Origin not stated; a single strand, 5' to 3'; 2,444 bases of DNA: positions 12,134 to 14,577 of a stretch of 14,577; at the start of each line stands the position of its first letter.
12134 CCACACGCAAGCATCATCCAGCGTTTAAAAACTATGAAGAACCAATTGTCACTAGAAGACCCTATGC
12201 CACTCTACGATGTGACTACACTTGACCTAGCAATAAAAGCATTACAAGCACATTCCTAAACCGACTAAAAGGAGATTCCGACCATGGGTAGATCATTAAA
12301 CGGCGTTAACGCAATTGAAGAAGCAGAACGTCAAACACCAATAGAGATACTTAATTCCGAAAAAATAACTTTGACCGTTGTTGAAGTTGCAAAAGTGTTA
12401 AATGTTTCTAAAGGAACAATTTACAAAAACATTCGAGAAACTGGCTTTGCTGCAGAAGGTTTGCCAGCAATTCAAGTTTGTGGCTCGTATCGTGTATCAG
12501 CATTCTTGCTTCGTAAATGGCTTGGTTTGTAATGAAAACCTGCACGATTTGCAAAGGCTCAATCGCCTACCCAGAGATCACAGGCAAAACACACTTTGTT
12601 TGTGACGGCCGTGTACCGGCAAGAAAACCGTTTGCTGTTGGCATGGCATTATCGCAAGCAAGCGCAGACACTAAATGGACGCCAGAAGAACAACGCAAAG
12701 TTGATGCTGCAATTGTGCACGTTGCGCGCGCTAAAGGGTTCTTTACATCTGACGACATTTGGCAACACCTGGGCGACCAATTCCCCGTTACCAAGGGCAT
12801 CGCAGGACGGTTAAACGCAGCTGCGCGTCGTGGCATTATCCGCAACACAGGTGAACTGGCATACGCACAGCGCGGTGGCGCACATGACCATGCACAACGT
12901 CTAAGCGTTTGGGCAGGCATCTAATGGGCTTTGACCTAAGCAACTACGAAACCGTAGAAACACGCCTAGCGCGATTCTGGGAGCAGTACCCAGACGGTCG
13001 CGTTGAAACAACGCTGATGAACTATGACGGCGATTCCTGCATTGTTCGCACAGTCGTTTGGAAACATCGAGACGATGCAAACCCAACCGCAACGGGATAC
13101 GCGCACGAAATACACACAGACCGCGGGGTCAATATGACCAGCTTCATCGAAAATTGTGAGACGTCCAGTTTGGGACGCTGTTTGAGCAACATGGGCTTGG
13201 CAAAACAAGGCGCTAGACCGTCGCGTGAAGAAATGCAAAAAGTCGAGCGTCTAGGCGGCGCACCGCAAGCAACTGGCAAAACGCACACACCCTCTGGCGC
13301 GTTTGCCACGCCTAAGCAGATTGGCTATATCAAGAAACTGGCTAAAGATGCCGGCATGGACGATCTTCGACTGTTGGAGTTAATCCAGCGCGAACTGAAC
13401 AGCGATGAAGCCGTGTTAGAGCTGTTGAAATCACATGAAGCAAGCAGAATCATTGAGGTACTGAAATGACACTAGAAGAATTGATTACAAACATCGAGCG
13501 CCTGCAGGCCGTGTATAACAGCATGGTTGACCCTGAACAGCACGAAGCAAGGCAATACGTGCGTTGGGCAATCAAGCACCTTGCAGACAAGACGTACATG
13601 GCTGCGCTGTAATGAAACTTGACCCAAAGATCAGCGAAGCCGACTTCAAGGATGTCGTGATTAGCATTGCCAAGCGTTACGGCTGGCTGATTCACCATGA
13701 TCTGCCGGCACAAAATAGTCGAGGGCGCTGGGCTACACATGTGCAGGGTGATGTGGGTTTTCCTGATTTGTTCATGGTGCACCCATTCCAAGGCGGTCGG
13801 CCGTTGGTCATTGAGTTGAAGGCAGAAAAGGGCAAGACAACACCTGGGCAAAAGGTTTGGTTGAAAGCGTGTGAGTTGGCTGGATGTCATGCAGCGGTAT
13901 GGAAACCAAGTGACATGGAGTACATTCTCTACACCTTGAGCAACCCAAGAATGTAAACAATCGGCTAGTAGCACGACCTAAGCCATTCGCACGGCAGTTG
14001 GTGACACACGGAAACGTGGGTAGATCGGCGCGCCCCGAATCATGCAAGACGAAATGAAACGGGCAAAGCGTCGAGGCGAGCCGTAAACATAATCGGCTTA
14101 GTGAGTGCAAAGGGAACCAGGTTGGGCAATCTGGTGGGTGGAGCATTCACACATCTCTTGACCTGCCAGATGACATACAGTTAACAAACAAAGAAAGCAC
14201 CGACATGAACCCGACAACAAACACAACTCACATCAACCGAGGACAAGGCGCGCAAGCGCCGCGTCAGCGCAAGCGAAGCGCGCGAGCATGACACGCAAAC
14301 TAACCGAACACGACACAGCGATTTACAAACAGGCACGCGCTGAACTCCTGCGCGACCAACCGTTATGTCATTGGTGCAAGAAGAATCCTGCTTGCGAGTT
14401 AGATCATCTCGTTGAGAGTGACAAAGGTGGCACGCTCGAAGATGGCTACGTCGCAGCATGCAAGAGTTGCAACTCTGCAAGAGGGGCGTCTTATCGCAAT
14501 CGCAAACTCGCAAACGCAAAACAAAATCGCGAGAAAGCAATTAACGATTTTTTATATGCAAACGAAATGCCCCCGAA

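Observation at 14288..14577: HNH endonuclease reads in frame into the large terminase across the closure point, with no small terminase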

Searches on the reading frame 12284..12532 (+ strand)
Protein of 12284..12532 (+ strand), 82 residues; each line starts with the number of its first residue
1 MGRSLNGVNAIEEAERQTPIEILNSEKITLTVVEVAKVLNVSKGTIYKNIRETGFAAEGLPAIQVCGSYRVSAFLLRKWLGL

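Call 11: search_protein_families(library=phrogs, proteins=[window:12284-12532:+], max_evalue=0.01)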
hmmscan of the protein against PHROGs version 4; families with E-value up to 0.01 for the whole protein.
window:12284-12532:+ (82 aa): 7 families
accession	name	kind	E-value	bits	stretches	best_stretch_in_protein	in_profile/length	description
phrog_2907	-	integration and excision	2.2e-05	25.8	1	26-58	3-35/117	excisionase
phrog_66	-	integration and excision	0.0015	19.3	1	21-80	85-140/412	excisionase and transcriptional regulator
phrog_6401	-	DNA, RNA and nucleotide metabolism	0.0072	17.2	1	29-55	9-35/64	DNA binding protein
phrog_668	-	DNA, RNA and nucleotide metabolism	0.0075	17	1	27-80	61-110/181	HTH DNA binding protein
phrog_7338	-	unknown function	0.0076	17.5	1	17-80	25-77/87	-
phrog_10045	-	DNA, RNA and nucleotide metabolism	0.0094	16.8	0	25-52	16-43/74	HTH DNA binding protein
phrog_2538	-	head and packaging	0.0098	17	0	15-57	6-46/129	terminase small subunit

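Call 12: search_protein_families(library=pfam, proteins=[window:12284-12532:+], max_evalue=0.01)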
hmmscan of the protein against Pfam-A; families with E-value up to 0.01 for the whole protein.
window:12284-12532:+ (82 aa): 7 families
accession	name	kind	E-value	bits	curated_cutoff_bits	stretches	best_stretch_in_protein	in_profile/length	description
PF12728.13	HTH_17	-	1.9e-06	28.5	27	1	30-80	2-47/51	Helix-turn-helix domain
PF13309.12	HTH_22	-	0.0006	20.2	29.6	1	28-51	40-63/63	HTH domain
PF13384.12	HTH_23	-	0.002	18.3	24.6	0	30-52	18-40/50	Homeodomain-like domain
PF01527.26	HTH_Tnp_1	-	0.0024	18.5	24.1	0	30-52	24-46/75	Transposase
PF07037.17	YfeC-like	-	0.0054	17.4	22.9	1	31-64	2-35/122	Transcription regulator YfeC-like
PF13551.12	HTH_29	-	0.0055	17.2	28.1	0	23-51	6-34/64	Winged helix-turn helix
PF08279.18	HTH_11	-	0.0081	16.5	25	0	20-51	6-37/55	HTH domain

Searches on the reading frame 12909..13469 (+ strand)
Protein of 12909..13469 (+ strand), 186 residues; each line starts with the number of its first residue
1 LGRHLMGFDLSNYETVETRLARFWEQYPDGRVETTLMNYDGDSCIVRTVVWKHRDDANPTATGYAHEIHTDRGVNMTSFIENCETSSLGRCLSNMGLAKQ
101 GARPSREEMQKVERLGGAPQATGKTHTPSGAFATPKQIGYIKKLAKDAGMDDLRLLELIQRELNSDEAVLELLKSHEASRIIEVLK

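Call 11: search_protein_families(library=phrogs, proteins=[window:12909-13469:+], max_evalue=0.01)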
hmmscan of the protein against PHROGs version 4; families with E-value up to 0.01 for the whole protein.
window:12909-13469:+ (186 aa): 4 families
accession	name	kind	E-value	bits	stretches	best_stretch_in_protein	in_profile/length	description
phrog_11717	-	unknown function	4.4e-43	148.4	1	6-160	23-170/208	-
phrog_23738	-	unknown function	4.4e-16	60.1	1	11-110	8-112/198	-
phrog_286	-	unknown function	0.0011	20.1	1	114-186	60-139/186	-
phrog_987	-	unknown function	0.0092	17.3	0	133-186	2-46/66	-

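Call 12: search_protein_families(library=pfam, proteins=[window:12909-13469:+], max_evalue=0.01)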
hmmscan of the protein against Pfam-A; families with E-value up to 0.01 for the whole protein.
window:12909-13469:+ (186 aa): 0 families

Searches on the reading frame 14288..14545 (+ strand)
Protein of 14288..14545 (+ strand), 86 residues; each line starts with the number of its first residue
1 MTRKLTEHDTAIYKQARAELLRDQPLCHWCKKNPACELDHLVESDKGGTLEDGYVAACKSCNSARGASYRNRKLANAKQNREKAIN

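Call 37: find_related_loci(query=A2, collection=viral_contigs, flank=3000)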
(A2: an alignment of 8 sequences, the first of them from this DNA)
Query A2 (86 aa) in viral_contigs; peptide patterns used: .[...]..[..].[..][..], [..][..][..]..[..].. (x = any residue, [..] = any of these).
600 stretches matched a pattern (row limit reached: there are more); 444 encode a relative of the query (tblastn E <= 1e-3); the best 80 are kept; 80 distinct loci.
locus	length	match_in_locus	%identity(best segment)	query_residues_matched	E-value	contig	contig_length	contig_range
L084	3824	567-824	93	1-86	2e-53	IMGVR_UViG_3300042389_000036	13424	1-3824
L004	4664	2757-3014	92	1-86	4e-53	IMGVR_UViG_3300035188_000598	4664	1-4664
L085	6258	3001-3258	92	1-86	5e-53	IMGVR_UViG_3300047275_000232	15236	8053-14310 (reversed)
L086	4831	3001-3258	92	1-86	6e-53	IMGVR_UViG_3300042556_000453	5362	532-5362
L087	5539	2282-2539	92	1-86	7e-53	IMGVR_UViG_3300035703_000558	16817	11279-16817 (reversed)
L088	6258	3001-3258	91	1-86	1e-52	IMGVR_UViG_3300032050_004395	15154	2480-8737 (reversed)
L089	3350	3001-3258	92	1-86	2e-52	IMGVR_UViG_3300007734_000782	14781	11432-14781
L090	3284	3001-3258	93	1-86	2e-52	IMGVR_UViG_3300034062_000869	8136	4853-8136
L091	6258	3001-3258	91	1-86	1e-52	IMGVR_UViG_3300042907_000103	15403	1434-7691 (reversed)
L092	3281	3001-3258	93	1-86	2e-52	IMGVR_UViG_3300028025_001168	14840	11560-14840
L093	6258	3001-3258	88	1-86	3e-52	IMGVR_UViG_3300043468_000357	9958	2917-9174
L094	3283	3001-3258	92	1-86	2e-52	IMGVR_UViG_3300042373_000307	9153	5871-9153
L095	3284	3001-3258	92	1-86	3e-52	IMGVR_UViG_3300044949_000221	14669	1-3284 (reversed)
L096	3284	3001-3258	91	1-86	2e-52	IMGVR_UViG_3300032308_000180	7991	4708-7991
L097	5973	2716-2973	88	1-86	2e-52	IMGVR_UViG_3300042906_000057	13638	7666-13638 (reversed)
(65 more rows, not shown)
